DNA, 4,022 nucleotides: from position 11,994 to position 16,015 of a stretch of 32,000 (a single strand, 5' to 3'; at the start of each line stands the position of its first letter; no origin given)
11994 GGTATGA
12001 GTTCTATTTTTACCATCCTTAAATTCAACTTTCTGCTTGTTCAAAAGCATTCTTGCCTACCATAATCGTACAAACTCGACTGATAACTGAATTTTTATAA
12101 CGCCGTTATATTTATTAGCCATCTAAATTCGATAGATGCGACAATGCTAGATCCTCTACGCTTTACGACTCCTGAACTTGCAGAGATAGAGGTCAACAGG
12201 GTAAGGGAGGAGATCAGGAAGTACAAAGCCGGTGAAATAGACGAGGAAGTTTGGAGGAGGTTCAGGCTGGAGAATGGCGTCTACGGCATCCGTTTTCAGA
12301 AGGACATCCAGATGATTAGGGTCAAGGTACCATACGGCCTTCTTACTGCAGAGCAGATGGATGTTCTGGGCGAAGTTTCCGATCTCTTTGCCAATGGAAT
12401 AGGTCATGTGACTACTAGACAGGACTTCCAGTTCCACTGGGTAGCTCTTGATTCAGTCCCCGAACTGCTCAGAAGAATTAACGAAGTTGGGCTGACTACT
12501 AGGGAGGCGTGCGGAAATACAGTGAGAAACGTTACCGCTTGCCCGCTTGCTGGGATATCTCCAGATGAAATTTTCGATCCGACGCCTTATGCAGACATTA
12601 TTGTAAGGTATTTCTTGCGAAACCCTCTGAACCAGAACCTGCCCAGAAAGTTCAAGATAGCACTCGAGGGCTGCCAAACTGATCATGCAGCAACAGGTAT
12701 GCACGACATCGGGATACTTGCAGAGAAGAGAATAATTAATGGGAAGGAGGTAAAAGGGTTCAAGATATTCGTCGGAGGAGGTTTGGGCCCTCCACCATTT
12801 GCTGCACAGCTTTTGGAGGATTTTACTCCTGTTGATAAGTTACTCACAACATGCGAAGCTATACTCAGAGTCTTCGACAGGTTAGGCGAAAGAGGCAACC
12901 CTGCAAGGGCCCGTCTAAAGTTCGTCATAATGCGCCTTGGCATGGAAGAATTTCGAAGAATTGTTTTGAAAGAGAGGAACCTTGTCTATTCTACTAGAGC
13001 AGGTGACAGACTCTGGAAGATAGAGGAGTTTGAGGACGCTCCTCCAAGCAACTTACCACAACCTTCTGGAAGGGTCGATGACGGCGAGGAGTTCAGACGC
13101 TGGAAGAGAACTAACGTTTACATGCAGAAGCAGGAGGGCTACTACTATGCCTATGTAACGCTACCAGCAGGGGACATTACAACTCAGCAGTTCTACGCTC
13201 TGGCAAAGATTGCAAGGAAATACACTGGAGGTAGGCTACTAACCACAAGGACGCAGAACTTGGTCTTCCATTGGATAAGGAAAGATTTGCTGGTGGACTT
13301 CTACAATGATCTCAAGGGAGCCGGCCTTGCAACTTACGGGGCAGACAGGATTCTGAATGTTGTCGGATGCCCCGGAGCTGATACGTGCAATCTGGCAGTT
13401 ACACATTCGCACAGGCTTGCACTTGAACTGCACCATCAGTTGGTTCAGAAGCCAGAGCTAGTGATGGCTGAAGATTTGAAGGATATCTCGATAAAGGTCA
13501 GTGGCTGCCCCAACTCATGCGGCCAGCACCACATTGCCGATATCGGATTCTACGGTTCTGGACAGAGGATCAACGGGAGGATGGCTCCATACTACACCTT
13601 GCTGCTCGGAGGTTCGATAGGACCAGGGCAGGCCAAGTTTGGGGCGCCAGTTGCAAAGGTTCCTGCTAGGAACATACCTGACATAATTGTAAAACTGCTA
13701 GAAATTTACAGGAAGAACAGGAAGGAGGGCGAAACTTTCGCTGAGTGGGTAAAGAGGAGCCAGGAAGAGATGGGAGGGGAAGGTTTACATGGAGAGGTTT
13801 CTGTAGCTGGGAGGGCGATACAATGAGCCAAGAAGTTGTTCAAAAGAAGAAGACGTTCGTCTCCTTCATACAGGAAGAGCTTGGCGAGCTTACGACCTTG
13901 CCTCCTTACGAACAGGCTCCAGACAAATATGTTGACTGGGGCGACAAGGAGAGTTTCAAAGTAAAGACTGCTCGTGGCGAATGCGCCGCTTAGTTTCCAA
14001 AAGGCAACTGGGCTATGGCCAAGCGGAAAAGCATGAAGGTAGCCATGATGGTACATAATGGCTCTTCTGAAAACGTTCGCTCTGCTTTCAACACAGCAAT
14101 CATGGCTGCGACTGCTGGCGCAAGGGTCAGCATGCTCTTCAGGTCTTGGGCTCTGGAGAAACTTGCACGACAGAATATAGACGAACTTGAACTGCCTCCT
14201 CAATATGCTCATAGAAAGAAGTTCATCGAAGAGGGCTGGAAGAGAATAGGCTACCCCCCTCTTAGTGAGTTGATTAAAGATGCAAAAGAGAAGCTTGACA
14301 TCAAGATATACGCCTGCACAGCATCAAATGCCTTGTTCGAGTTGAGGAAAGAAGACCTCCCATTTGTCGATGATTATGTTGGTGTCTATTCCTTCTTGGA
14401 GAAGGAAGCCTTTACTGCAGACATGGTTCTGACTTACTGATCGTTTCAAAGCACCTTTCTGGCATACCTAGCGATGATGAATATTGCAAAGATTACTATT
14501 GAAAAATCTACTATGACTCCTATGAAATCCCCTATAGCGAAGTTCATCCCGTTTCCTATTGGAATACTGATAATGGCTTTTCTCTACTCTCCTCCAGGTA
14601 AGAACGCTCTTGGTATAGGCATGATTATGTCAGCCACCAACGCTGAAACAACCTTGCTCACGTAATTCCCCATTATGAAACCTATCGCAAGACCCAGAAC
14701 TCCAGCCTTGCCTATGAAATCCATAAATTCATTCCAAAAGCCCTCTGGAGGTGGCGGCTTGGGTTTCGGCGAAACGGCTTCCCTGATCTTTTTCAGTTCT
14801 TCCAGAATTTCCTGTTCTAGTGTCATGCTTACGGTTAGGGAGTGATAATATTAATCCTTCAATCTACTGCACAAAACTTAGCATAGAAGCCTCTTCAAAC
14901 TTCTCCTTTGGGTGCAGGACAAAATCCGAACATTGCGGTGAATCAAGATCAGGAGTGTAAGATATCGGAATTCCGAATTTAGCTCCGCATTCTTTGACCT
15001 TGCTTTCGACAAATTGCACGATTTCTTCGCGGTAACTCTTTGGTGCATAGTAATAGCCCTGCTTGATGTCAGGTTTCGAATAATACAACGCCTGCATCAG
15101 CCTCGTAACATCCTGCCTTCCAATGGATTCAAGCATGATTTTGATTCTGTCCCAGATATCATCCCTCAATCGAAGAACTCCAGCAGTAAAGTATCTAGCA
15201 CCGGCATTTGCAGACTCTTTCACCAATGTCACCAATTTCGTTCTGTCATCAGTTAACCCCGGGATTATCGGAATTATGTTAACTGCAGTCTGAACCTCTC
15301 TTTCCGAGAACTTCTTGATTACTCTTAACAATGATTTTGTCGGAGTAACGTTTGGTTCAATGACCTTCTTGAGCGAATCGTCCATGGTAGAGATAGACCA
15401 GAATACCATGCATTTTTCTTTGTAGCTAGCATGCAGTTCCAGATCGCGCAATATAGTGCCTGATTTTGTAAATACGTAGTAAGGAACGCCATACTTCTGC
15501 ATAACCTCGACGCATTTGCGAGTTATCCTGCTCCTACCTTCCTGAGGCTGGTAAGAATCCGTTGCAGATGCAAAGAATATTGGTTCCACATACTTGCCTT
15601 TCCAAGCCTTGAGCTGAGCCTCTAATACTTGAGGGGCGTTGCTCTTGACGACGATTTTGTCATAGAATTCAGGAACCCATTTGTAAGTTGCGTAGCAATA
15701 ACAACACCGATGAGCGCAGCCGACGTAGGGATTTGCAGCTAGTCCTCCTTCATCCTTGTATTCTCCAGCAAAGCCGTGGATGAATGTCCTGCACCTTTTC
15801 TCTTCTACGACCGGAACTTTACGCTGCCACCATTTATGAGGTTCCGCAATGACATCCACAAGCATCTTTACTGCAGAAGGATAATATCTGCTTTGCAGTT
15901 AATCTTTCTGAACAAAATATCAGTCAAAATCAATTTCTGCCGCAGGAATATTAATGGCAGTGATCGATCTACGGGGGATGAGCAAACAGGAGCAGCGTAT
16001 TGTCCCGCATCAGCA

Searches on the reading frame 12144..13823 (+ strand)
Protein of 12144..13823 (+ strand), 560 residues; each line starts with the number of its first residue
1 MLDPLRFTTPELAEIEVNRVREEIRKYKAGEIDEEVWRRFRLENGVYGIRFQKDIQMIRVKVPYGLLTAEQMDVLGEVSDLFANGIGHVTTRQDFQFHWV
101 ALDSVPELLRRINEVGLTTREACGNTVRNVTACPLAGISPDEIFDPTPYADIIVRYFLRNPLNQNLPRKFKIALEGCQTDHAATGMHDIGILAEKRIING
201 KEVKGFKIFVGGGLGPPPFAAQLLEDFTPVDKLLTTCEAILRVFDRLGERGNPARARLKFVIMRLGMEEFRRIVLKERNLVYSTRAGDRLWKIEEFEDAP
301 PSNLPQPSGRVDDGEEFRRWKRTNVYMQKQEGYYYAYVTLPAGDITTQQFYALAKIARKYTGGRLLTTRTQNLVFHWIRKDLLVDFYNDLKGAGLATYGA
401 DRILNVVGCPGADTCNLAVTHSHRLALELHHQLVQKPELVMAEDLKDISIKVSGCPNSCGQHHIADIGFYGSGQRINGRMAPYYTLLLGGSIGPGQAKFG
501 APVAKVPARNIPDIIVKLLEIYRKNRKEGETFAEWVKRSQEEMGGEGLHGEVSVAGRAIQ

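Call 77: search_protein_families(library=pfam, proteins=[window:12144-13823:+], max_evalue=0.001)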
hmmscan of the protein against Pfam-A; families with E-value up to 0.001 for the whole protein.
window:12144-13823:+ (560 aa): 2 families
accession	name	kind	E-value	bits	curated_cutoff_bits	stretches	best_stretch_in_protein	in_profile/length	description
PF01077.27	NIR_SIR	-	3.6e-58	195.9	27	2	123-277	1-152/158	Nitrite and sulphite reductase 4Fe-4S domain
PF03460.22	NIR_SIR_ferr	-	1.4e-35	121.3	24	2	54-115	5-69/69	Nitrite/Sulfite reductase ferredoxin-like half domain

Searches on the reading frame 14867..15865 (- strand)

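Call 77: search_protein_families(library=pfam, proteins=[window:14867-15865:-], max_evalue=0.001)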
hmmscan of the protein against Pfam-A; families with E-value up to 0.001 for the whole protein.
window:14867-15865:- (333 aa): 1 family
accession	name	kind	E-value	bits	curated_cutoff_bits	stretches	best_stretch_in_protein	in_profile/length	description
PF04055.27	Radical_SAM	-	1.2e-12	48.8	29.5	1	45-208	2-158/166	Radical SAM superfamily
